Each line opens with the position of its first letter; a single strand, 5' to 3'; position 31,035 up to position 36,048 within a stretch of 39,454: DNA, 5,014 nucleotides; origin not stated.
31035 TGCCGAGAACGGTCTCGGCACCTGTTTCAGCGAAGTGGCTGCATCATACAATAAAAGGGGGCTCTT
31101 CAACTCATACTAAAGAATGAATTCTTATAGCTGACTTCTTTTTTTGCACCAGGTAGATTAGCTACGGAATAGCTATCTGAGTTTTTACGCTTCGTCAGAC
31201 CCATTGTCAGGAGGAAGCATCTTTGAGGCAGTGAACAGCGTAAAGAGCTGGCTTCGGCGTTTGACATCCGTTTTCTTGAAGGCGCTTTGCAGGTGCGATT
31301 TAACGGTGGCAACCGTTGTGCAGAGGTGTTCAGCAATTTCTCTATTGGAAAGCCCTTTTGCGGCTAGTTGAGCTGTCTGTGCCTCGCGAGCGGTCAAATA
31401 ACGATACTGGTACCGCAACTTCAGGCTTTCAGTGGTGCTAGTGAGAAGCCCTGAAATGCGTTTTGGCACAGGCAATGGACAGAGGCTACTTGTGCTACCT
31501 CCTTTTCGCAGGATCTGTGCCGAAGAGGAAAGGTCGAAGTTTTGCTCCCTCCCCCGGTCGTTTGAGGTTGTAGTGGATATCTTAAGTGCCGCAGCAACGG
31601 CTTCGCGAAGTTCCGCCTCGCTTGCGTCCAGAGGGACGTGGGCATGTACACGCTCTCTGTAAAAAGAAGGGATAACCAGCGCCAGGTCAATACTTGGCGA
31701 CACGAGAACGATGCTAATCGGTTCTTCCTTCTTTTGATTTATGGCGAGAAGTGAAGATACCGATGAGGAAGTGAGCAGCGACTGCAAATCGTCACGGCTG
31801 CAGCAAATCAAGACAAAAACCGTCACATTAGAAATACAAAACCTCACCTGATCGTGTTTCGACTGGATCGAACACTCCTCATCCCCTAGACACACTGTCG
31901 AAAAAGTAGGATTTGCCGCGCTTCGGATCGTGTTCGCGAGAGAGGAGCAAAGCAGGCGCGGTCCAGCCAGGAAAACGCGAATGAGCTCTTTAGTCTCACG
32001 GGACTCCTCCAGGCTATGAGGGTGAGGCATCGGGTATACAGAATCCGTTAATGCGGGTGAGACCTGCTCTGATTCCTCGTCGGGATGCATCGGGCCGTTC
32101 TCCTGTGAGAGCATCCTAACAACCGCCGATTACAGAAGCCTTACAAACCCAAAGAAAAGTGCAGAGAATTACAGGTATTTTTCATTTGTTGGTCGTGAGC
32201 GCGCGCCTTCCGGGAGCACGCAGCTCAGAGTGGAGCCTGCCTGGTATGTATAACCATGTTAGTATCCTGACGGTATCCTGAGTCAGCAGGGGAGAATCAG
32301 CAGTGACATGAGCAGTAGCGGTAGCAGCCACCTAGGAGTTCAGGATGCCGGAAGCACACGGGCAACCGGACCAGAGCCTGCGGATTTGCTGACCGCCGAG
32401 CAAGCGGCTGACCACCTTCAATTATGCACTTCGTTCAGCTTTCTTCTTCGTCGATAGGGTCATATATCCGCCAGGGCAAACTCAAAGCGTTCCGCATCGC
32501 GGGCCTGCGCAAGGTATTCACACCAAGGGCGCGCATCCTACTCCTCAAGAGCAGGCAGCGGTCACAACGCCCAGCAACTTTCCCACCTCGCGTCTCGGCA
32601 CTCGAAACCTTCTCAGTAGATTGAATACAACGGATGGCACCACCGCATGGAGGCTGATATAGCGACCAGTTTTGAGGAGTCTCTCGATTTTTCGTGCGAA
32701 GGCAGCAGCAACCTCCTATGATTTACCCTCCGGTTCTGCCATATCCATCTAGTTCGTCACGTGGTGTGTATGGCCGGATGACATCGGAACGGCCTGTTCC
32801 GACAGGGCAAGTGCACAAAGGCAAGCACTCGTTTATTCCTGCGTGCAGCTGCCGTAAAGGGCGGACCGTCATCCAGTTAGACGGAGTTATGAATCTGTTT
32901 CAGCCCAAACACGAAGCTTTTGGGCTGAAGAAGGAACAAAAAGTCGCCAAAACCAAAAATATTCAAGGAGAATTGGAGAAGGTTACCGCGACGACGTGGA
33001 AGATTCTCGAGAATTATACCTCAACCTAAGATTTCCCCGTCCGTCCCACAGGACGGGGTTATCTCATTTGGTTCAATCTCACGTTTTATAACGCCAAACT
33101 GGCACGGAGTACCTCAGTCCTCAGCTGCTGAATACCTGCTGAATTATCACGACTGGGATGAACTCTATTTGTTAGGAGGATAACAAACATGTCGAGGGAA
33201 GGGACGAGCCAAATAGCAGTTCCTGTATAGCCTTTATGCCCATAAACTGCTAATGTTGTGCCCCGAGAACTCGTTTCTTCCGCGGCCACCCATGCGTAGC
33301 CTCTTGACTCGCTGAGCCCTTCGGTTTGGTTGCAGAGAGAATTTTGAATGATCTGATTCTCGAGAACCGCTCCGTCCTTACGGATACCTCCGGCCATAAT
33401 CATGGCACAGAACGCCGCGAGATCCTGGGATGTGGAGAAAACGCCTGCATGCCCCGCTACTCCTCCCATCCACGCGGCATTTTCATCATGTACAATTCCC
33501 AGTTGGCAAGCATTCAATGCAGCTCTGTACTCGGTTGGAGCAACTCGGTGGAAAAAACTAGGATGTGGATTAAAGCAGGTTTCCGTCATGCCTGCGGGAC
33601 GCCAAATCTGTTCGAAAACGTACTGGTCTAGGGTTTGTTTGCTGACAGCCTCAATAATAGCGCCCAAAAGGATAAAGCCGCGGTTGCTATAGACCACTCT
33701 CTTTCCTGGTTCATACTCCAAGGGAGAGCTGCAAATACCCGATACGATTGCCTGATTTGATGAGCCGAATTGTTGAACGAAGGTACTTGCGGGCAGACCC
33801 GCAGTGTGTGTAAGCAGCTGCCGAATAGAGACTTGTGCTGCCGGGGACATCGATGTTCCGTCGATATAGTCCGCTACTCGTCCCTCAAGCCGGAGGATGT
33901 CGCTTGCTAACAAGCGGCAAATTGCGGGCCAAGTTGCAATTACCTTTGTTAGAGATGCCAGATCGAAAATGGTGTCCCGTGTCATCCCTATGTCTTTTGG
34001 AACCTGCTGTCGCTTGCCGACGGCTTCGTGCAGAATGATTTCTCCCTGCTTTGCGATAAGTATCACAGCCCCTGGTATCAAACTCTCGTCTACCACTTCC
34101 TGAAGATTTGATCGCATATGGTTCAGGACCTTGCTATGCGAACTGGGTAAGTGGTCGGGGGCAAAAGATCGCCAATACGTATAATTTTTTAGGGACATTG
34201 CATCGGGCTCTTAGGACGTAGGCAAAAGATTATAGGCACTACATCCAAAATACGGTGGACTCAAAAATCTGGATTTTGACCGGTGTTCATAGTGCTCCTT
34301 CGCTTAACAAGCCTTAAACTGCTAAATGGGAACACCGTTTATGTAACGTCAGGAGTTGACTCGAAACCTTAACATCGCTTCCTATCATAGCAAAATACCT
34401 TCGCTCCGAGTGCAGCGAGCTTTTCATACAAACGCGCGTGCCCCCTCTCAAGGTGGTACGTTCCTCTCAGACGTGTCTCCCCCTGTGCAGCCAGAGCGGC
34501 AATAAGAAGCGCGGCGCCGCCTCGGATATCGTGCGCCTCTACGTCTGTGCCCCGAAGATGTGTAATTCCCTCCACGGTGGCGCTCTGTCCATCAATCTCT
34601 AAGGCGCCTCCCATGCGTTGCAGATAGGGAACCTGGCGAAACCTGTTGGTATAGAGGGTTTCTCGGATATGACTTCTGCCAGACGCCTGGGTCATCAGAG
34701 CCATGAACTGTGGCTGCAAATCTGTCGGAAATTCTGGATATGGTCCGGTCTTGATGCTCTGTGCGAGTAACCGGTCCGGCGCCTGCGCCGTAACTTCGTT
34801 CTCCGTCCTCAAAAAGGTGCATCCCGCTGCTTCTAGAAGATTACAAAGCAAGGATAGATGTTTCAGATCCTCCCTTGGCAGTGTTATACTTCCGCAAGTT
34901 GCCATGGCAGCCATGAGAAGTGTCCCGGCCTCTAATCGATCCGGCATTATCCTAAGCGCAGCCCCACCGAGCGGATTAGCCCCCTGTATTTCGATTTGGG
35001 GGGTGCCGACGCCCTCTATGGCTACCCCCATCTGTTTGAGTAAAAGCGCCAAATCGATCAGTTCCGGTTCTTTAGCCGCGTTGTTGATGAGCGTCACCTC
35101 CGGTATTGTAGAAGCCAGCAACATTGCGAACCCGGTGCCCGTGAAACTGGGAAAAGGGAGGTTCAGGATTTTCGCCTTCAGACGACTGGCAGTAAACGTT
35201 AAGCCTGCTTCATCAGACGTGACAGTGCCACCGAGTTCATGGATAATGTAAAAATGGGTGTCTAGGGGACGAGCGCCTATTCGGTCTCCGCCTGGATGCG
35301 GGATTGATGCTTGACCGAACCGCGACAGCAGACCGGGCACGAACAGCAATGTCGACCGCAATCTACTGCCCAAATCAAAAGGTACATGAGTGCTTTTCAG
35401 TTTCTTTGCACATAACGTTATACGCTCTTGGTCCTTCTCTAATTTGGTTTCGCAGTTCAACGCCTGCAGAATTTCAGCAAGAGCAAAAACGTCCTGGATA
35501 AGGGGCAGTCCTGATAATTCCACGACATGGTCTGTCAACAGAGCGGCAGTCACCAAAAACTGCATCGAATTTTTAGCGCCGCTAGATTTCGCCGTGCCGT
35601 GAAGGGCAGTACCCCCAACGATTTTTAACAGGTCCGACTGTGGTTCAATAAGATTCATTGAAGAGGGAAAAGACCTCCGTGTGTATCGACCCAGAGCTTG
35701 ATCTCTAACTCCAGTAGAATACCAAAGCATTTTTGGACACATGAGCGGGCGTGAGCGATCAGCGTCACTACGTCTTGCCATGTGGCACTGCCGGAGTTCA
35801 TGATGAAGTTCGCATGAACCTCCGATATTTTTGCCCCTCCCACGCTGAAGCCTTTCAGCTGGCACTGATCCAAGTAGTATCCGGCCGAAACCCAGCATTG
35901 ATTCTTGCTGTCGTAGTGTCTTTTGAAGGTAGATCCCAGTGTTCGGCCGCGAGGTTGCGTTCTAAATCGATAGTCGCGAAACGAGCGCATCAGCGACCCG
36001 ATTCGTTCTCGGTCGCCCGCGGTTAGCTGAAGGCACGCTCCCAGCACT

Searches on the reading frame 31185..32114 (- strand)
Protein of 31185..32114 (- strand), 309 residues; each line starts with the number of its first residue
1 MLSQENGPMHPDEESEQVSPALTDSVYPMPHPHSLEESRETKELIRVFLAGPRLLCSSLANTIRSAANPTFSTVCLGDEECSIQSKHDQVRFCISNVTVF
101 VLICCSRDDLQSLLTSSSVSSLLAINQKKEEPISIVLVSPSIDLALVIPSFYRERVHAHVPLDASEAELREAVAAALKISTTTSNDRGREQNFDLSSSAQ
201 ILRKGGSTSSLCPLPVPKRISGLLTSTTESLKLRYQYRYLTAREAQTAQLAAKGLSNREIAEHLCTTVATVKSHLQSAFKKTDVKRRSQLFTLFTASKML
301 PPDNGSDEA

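Call 18: search_protein_families(library=pfam, proteins=[window:31185-32114:-], max_evalue=0.01)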
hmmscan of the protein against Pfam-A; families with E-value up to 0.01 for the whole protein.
window:31185-32114:- (309 aa): 5 families
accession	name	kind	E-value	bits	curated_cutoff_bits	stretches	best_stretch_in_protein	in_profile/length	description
PF00196.25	GerE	-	5.3e-11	42.4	23.5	1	240-292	3-55/57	Bacterial regulatory proteins, luxR family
PF08281.18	Sigma70_r4_2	-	4.1e-05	23.6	25.7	1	253-281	25-53/54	Sigma-70, region 4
PF13384.12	HTH_23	-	0.0029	17.8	24.6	0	243-272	6-35/50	Homeodomain-like domain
PF13936.12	HTH_38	-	0.0044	17.2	27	1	237-272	2-38/44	Helix-turn-helix domain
PF14493.12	HTH_40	-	0.0048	17.6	27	1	245-282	3-40/89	Helix-turn-helix domain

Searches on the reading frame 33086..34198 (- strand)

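Call 18: search_protein_families(library=pfam, proteins=[window:33086-34198:-], max_evalue=0.01)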
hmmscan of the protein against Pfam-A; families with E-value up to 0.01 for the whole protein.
window:33086-34198:- (370 aa): 1 family
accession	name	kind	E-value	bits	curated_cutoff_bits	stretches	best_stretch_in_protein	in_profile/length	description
PF00144.29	Beta-lactamase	-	2.5e-58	198.3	27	1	29-353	2-318/329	Beta-lactamase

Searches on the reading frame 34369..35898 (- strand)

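Call 18: search_protein_families(library=pfam, proteins=[window:34369-35898:-], max_evalue=0.01)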
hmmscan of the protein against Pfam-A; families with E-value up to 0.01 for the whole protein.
window:34369-35898:- (509 aa): 1 family
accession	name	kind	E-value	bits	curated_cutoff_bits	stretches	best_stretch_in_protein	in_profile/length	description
PF00275.25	EPSP_synthase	-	1.7e-60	205.3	22.8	1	95-494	3-417/417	EPSP synthase (3-phosphoshikimate 1-carboxyvinyltransferase)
